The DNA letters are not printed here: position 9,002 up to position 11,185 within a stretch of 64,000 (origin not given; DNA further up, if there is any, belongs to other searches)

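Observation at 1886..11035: Divergent tailoring operons consistent with synthesis of a modified lipid-linked sugar donor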

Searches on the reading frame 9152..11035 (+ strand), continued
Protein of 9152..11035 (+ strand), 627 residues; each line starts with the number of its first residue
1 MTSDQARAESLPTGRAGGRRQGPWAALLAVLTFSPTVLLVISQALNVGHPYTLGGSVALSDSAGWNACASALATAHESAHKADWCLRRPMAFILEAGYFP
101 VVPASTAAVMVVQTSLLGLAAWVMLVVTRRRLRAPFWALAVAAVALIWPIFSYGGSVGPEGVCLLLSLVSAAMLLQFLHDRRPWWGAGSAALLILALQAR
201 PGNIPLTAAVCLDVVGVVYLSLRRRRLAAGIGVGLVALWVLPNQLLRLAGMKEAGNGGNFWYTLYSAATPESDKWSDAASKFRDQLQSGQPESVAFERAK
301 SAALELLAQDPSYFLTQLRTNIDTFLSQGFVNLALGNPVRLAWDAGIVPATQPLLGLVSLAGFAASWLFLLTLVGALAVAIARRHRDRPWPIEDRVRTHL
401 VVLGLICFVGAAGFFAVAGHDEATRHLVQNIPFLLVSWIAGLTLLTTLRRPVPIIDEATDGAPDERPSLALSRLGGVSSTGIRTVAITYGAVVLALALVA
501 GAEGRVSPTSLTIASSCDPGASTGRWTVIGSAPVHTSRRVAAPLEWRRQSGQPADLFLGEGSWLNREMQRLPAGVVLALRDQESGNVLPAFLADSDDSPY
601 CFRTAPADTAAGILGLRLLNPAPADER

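Call 75: find_encoding_contigs(protein=P0126, flank=8000, max_places=2)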
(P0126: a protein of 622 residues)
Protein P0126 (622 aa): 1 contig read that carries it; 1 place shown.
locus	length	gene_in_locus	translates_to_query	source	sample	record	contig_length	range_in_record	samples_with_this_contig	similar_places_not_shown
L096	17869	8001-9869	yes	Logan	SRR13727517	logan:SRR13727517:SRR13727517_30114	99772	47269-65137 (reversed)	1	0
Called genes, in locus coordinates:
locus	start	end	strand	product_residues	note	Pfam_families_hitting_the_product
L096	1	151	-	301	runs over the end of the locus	PF01073:3Beta_HSD, PF01370:Epimerase, PF04321:RmlD_sub_bind, PF07993:NAD_binding_4 (faint), PF16363:GDP_Man_Dehyd, PF02719:Polysacc_synt_2 (weak)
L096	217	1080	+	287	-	PF00248:Aldo_ket_red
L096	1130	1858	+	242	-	PF02348:CTP_transf_3, PF12804:NTP_transf_3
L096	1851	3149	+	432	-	PF00202:Aminotran_3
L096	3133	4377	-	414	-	PF04932:Wzy_C (weak)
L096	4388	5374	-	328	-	PF01073:3Beta_HSD, PF01370:Epimerase, PF02719:Polysacc_synt_2, PF04321:RmlD_sub_bind, PF05368:NmrA, PF08659:KR (weak), PF16363:GDP_Man_Dehyd, PF13460:NAD_binding_10, +1 more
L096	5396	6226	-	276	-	PF13489:Methyltransf_23 (weak)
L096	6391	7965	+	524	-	-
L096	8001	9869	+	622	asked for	-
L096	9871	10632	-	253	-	PF13489:Methyltransf_23, PF08241:Methyltransf_11, PF08242:Methyltransf_12 (weak), PF13649:Methyltransf_25 (weak), PF13847:Methyltransf_31 (weak)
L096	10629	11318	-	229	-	PF13489:Methyltransf_23, PF08241:Methyltransf_11, PF08242:Methyltransf_12, PF13649:Methyltransf_25, PF13847:Methyltransf_31 (weak)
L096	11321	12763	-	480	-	PF13489:Methyltransf_23, PF08242:Methyltransf_12 (faint), PF13641:Glyco_tranf_2_3, PF00535:Glycos_transf_2, PF13506:Glyco_transf_21 (weak)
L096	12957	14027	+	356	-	PF00682:HMGL-like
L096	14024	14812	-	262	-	PF04909:Amidohydro_2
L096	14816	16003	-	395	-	PF02655:ATP-grasp_3 (faint), PF13535:ATP-grasp_4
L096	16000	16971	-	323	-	PF00535:Glycos_transf_2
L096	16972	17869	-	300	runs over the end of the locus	PF08242:Methyltransf_12 (weak), PF13489:Methyltransf_23 (weak), PF01209:Ubie_methyltran (weak), PF13649:Methyltransf_25, PF08241:Methyltransf_11, PF13847:Methyltransf_31 (weak)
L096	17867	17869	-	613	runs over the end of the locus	-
